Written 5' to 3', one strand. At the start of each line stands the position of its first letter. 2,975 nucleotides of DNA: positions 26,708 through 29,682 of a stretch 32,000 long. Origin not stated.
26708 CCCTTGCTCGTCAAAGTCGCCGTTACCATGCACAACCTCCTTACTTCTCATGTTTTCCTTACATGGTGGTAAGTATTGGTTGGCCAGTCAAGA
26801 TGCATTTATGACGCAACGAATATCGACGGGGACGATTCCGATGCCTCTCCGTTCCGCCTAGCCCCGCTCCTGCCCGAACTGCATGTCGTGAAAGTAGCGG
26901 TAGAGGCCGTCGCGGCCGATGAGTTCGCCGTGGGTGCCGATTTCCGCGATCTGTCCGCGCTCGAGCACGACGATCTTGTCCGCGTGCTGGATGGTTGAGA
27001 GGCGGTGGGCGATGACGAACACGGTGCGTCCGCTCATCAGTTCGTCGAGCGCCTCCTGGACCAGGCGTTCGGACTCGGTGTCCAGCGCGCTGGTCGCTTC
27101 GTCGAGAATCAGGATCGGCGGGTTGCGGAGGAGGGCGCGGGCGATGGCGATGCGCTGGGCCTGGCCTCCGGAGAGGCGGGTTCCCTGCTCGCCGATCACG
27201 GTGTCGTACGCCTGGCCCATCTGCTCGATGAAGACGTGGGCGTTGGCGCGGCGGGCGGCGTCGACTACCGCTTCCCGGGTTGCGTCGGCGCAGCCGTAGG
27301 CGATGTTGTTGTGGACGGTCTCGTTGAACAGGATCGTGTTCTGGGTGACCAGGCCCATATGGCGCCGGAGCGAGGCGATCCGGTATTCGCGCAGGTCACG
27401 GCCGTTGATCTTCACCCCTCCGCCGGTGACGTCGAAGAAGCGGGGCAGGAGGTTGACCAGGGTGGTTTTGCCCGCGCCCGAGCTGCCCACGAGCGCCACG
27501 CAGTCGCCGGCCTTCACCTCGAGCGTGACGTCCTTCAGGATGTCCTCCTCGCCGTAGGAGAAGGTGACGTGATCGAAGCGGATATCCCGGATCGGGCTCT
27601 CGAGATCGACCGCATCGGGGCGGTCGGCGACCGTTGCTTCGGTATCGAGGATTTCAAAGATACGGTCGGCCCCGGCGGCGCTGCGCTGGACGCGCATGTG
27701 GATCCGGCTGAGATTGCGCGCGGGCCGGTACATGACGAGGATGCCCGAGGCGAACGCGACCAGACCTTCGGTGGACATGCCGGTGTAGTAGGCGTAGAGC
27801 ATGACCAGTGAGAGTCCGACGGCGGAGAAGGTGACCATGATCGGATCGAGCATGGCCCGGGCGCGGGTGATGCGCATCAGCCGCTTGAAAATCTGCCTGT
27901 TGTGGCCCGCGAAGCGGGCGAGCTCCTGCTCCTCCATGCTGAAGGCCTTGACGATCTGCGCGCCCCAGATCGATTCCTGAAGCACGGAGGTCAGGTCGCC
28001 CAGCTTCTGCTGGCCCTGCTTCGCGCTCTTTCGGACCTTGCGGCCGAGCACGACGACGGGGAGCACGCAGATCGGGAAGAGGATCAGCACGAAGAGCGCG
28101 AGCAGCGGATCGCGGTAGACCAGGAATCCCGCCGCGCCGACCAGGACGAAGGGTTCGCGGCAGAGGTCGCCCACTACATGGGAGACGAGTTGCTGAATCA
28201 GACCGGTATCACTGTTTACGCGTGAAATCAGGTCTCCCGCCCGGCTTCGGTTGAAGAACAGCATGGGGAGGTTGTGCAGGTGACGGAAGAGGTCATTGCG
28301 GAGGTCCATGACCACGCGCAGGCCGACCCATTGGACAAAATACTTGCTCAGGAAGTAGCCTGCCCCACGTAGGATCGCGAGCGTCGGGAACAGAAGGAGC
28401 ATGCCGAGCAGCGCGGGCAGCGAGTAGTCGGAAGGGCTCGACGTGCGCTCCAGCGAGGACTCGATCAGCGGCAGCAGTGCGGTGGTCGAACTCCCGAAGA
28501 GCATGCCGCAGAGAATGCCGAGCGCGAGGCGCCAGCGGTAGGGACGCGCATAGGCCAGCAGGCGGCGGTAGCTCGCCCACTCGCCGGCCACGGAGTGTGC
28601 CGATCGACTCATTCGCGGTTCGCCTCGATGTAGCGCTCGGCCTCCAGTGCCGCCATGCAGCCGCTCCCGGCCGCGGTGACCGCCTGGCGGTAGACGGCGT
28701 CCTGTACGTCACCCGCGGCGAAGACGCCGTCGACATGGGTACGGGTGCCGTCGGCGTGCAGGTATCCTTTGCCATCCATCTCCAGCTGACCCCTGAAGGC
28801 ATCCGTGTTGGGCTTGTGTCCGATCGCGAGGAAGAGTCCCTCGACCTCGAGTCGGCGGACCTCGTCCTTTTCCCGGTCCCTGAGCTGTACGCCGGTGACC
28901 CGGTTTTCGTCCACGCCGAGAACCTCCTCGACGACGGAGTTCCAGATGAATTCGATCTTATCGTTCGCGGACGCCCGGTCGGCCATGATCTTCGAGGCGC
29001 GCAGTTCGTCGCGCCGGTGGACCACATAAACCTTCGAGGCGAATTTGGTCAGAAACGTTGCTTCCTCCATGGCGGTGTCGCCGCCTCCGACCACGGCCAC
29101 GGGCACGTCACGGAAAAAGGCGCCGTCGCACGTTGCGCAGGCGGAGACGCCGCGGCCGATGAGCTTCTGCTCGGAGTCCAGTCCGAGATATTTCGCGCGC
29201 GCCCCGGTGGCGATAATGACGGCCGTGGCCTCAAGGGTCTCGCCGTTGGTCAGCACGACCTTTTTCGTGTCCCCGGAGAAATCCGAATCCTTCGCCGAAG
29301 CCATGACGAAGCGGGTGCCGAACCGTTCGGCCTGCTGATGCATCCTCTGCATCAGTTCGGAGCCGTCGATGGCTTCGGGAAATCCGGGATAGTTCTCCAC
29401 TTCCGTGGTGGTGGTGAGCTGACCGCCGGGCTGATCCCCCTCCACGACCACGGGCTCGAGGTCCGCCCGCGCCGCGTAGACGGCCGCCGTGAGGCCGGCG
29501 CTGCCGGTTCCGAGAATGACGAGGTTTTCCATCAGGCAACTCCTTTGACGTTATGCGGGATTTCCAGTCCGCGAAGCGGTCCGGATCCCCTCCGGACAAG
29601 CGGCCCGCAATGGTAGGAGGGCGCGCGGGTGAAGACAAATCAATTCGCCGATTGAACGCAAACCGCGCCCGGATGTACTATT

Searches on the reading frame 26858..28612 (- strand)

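Call 9: search_protein_families(library=pfam, proteins=[window:26858-28612:-], max_evalue=0.001)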
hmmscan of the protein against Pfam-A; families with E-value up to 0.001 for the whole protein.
window:26858-28612:- (584 aa): 7 families
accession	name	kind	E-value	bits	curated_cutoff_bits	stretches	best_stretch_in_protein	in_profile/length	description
PF00664.28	ABC_membrane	-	8e-43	147.5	28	1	47-285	18-261/274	ABC transporter transmembrane region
PF00005.33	ABC_tran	-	2e-34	119.6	25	1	359-508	1-137/137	ABC transporter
PF02463.25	SMC_N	-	1.9e-08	34.4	40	1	400-550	111-211/220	RecF/RecN/SMC N terminal domain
PF13191.12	AAA_16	-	1.4e-05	26.1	32.6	1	365-533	18-166/167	AAA ATPase domain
PF06414.18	Zeta_toxin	-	0.00013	21.9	22.3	0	370-410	17-57/199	Zeta toxin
PF13401.12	AAA_22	-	0.00019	22.2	27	1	370-525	6-104/130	AAA domain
PF03193.22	RsgA_GTPase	-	0.00034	20.9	30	1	336-389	74-126/174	RsgA GTPase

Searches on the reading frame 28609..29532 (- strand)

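Call 9: search_protein_families(library=pfam, proteins=[window:28609-29532:-], max_evalue=0.001)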
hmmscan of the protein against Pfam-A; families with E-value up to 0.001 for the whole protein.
window:28609-29532:- (307 aa): 10 families
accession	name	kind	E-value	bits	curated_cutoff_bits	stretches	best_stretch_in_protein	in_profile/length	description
PF07992.20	Pyr_redox_2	-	1.1e-49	169.9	26.1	1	3-291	2-291/291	Pyridine nucleotide-disulphide oxidoreductase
PF00070.33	Pyr_redox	-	1.5e-21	77.1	22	1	145-219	2-81/82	Pyridine nucleotide-disulphide oxidoreductase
PF13738.12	Pyr_redox_3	-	6.7e-16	58.8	30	1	88-274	111-305/305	Pyridine nucleotide-disulphide oxidoreductase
PF01266.30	DAO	-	4e-09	36.9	27.9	1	55-239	146-335/353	FAD dependent oxidoreductase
PF03486.20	HI0933_like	-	1.1e-05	25.5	50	0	3-34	2-33/244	HI0933-like protein Rossmann domain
PF13450.12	NAD_binding_8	-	3.8e-05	24.3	21.9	1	6-44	1-40/68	NAD(P)-binding Rossmann-like domain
PF00890.30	FAD_binding_2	-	8.7e-05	22.3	20.4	1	4-39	2-38/414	FAD binding domain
PF01134.28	GIDA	-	0.00012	21.8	22.1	0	87-112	126-152/391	Glucose inhibited division protein A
PF12831.13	FAD_oxidored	-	0.00014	21.7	27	1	4-43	2-42/416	FAD dependent oxidoreductase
PF01946.23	Thi4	-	0.00024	20.8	26.2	0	3-33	19-50/235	Thi4 family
